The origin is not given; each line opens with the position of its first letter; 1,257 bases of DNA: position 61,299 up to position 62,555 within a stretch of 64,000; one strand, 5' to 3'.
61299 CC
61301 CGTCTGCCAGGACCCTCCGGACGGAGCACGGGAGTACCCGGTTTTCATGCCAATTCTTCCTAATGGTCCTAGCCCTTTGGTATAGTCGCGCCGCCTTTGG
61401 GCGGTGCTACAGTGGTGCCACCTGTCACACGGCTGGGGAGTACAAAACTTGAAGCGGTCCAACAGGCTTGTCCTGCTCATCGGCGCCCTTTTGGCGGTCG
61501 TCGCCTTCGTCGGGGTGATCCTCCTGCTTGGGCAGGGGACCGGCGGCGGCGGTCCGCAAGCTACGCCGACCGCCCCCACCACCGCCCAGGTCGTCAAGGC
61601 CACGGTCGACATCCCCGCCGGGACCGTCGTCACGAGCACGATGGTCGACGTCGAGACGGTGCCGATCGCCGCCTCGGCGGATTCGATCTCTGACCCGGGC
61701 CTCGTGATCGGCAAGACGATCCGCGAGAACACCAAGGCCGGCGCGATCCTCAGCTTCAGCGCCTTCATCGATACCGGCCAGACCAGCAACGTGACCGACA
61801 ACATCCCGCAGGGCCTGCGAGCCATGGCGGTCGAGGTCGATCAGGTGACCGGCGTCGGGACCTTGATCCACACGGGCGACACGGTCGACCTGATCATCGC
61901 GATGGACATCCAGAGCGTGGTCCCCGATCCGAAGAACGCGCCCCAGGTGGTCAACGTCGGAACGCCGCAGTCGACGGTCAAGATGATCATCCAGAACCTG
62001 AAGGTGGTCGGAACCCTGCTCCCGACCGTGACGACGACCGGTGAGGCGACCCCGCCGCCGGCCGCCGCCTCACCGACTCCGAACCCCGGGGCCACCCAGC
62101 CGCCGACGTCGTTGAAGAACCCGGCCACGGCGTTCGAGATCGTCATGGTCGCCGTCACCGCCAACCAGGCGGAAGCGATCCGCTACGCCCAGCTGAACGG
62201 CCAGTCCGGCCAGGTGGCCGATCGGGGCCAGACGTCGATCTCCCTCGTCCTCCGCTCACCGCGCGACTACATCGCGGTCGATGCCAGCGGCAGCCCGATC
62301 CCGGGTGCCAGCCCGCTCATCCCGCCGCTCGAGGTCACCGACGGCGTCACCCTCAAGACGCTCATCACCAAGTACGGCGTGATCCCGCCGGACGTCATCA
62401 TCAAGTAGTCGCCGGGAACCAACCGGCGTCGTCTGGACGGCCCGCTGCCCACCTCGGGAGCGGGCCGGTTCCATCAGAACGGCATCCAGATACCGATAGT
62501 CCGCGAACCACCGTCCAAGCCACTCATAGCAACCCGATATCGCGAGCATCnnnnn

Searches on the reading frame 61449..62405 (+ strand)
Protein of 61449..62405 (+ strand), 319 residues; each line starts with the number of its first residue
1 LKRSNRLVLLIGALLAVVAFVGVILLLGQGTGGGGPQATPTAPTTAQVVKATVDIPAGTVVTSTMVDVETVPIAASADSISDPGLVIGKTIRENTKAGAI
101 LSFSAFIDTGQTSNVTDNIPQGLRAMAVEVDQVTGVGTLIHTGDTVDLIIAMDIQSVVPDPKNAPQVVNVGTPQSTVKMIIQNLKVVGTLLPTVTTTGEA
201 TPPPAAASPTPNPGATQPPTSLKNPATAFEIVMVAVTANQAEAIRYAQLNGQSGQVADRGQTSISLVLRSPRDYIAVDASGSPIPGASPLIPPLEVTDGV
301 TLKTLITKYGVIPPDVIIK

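Call 10: search_protein_families(library=pfam, proteins=[window:61449-62405:+], max_evalue=0.01)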
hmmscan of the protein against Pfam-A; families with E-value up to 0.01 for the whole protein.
window:61449-62405:+ (319 aa): 3 families
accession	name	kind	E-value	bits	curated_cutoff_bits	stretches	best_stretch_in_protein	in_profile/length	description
PF16976.10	RcpC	-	7.4e-12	45.6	28.8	1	115-251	3-107/114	Flp pilus assembly protein RcpC/CpaB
PF08666.17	SAF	-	3.3e-08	34.4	21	1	47-104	2-60/63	SAF domain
PF13144.11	ChapFlgA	-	0.0076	16.7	23.8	0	47-102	2-56/122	Chaperone for flagella basal body P-ring formation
